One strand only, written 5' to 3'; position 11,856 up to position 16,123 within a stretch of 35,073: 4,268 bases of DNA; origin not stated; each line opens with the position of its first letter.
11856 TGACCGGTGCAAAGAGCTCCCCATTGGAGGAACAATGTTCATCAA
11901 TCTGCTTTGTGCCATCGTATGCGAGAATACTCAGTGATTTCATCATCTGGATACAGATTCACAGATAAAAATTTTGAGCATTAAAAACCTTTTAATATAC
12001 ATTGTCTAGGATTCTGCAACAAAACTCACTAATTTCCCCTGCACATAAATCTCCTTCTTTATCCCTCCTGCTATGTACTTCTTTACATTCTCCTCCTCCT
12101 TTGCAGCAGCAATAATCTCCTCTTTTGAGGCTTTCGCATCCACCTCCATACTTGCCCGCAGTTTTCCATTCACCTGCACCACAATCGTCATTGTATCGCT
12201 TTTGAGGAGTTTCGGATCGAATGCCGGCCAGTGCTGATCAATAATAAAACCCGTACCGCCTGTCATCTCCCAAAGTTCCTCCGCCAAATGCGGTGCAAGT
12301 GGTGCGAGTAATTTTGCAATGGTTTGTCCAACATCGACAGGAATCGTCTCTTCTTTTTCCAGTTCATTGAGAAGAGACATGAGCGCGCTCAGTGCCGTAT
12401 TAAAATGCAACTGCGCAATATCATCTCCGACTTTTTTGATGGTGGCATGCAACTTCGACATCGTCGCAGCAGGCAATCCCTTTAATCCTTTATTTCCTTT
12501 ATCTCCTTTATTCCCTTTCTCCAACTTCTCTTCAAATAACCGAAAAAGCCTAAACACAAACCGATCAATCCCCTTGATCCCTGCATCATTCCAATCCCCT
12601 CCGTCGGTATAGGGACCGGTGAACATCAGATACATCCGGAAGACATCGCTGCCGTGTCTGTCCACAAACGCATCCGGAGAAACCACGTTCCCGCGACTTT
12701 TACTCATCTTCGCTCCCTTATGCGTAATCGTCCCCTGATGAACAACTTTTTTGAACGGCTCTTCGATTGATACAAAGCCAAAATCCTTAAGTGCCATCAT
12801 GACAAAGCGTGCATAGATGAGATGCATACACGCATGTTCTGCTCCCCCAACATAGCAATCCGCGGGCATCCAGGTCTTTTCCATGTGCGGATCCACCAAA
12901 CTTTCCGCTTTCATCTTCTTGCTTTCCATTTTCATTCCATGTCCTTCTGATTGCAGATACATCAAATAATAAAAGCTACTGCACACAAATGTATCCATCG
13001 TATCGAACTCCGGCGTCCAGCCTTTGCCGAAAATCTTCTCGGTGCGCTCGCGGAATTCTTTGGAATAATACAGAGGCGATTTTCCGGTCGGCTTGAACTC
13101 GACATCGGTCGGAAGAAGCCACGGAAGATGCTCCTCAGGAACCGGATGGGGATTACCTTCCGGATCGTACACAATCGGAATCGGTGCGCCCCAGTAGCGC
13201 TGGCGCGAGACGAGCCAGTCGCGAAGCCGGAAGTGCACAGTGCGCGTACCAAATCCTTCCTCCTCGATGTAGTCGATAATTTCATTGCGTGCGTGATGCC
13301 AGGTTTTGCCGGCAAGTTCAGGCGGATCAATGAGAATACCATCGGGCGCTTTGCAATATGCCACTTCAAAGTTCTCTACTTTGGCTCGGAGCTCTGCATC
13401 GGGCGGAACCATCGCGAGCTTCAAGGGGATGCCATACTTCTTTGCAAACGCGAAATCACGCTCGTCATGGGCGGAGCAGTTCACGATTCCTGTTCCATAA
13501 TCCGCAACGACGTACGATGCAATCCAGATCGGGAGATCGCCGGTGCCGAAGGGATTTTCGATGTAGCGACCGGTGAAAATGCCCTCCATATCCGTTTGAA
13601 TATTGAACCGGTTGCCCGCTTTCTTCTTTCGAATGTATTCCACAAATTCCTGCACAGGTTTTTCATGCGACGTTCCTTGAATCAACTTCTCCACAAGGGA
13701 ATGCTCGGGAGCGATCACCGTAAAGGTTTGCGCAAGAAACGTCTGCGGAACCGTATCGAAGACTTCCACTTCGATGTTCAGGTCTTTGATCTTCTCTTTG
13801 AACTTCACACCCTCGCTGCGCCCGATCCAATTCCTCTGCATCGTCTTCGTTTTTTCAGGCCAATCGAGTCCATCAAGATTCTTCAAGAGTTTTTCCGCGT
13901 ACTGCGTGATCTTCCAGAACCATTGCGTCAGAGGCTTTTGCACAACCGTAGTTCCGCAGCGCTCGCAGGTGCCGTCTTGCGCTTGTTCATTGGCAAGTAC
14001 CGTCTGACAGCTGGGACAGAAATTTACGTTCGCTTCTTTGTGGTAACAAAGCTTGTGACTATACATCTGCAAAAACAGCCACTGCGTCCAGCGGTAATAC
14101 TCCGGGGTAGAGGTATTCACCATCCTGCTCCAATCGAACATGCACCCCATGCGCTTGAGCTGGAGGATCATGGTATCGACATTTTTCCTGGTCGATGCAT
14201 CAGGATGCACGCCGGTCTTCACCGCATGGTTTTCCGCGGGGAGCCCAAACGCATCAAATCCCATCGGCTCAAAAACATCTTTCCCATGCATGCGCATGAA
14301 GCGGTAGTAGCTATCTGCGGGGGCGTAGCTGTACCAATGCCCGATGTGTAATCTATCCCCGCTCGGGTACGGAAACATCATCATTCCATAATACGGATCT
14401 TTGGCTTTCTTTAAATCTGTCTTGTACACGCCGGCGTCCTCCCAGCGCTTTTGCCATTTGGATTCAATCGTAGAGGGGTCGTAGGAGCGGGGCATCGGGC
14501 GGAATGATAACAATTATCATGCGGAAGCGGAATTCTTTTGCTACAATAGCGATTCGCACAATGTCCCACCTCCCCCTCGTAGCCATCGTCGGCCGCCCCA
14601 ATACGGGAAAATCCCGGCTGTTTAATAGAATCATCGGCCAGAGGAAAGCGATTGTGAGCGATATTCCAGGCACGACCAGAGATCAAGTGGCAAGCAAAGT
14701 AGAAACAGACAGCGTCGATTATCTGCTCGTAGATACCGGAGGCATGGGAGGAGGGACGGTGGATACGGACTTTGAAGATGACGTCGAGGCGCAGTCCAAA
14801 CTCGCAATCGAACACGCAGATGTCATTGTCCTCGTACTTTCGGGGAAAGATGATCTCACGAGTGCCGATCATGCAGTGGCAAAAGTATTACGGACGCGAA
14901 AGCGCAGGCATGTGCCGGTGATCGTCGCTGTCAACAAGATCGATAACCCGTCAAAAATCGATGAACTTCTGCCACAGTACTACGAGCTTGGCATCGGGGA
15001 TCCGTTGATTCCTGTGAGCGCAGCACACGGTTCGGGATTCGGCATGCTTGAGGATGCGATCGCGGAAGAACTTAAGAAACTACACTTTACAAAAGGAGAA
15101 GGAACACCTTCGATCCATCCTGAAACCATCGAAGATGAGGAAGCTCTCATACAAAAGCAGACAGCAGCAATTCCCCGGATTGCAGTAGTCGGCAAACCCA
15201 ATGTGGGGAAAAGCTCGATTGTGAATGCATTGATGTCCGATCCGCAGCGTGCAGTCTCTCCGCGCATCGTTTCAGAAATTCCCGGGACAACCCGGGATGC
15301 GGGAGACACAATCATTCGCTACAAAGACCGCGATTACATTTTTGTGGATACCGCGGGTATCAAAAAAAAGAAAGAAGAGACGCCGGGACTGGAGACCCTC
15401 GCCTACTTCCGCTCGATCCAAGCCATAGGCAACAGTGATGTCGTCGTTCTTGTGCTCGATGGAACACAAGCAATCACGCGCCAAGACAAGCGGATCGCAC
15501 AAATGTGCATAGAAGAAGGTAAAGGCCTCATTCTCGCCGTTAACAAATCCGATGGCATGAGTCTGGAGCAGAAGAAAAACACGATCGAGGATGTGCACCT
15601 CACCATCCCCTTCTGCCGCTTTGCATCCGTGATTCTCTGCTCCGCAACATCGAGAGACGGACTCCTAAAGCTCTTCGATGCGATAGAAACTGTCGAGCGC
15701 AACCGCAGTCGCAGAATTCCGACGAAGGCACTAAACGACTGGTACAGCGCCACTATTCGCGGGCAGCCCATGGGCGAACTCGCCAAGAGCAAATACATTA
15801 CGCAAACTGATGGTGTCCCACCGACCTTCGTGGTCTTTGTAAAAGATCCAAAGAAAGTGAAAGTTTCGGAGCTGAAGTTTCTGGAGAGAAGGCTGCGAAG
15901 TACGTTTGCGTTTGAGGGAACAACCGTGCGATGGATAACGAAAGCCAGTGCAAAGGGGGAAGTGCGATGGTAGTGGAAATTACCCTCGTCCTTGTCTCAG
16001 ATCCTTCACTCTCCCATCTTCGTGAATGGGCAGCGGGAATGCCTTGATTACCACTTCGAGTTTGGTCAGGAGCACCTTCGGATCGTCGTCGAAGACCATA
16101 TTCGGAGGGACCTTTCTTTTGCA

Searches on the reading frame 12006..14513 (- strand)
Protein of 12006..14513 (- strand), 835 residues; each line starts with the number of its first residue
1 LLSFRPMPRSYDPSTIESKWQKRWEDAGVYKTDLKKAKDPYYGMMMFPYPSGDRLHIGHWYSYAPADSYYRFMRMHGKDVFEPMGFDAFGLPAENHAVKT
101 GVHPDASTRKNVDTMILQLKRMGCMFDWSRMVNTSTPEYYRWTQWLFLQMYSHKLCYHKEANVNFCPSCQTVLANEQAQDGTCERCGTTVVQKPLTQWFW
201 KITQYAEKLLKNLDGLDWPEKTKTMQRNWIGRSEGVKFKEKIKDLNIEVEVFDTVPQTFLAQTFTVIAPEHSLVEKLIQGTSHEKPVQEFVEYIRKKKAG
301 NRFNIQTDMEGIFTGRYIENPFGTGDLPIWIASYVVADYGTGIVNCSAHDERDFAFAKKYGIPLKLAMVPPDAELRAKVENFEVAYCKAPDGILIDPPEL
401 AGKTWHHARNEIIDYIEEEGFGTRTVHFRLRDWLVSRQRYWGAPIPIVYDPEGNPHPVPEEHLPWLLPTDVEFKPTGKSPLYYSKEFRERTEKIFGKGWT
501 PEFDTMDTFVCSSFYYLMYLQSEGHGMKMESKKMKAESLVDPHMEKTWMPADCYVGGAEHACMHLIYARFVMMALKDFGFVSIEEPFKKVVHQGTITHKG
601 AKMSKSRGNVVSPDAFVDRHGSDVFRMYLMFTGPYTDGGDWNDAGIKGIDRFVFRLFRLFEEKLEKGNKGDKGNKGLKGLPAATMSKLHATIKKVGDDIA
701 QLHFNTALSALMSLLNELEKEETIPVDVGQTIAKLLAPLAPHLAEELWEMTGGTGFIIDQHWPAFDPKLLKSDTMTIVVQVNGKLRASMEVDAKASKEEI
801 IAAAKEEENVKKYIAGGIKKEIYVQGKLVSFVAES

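Call 6: search_protein_families(library=pfam, proteins=[window:12006-14513:-], max_evalue=0.01)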
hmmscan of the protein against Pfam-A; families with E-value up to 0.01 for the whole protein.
window:12006-14513:- (835 aa): 6 families
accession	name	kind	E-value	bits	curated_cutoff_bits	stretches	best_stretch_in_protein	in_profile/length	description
PF13603.12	tRNA-synt_1_2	-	6.9e-44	150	25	1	227-416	1-184/185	Leucyl-tRNA synthetase, editing domain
PF00133.28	tRNA-synt_1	-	7.3e-38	130.8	22.7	3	19-230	1-225/414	tRNA synthetases class I (I, L, M and V)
PF09334.17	tRNA-synt_1g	-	9.4e-32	110.7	20.1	2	47-188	7-144/391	tRNA synthetases class I (M)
PF08264.19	Anticodon_1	-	5.8e-21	75.3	25.1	1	685-800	5-147/148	Anticodon-binding domain of tRNA ligase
PF01406.26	tRNA-synt_1e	-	0.00032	20.6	27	1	586-636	237-286/301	tRNA synthetases class I (C) catalytic domain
PF13453.11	Zn_ribbon_TFIIB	-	0.0083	15.9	22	0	166-187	2-23/41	Transcription factor zinc-finger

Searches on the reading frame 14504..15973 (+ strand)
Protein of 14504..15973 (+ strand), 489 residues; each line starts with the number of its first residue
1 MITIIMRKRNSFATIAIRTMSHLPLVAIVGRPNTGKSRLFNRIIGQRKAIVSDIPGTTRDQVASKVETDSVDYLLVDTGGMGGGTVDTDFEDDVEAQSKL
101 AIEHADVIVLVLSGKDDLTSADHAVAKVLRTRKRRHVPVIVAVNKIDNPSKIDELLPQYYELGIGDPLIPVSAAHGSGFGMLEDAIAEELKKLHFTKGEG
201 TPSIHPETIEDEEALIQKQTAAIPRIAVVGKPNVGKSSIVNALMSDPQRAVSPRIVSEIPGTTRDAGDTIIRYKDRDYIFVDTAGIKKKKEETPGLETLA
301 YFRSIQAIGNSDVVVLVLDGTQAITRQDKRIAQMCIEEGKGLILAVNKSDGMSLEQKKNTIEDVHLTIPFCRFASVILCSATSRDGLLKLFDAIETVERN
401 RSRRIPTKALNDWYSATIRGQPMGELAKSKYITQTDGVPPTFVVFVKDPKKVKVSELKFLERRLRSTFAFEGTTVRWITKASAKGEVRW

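Call 6: search_protein_families(library=pfam, proteins=[window:14504-15973:+], max_evalue=0.01)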
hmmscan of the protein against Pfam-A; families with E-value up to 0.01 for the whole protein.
window:14504-15973:+ (489 aa): 22 families
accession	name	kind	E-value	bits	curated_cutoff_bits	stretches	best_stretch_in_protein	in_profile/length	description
PF01926.29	MMR_HSR1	-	3.9e-52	175.6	21.9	2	26-145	2-113/113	50S ribosome-binding GTPase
PF02421.24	FeoB_N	-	1.6e-25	89.9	27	2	26-185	3-155/156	Ferrous iron transport protein B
PF00009.33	GTP_EFTU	-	2.5e-21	76.6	26.5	2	224-396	4-184/188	Elongation factor Tu GTP binding domain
PF14714.11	KH_dom-like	-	3.3e-17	63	27.3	1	404-479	1-80/81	KH-domain-like of EngA bacterial GTPase enzymes, C-terminal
PF00350.29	Dynamin_N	-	4.5e-12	46.8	27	0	226-258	1-33/168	Dynamin family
PF03193.22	RsgA_GTPase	-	3e-11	43.9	30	0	97-191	15-109/174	RsgA GTPase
PF04548.22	AIG1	-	3.2e-09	36.9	27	1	27-130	4-108/212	AIG1 family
PF08477.19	Roc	-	8.9e-07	29.6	27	0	225-252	1-28/119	Ras of Complex, Roc, domain of DAPkinase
PF00025.27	Arf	-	7.4e-06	26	22.3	0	103-153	80-132/174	ADP-ribosylation factor family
PF16897.10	MMR_HSR1_Xtn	-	2.2e-05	24.8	35.2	1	126-191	46-105/106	C-terminal region of MMR_HSR1 domain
PF00625.27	Guanylate_kin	-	0.00018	21.7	25.2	0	227-297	6-70/182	Guanylate kinase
PF05621.17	TniB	-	0.00029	20.8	22.4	0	214-244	25-56/189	Bacterial TniB protein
PF19993.5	DO-GTPase2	-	0.00037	20.7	27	0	226-245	3-22/226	Double-GTPase 2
PF13191.12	AAA_16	-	0.00058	20.8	32.6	0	224-277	25-85/167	AAA ATPase domain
PF13401.12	AAA_22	-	0.00067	20.4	27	0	226-325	8-97/130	AAA domain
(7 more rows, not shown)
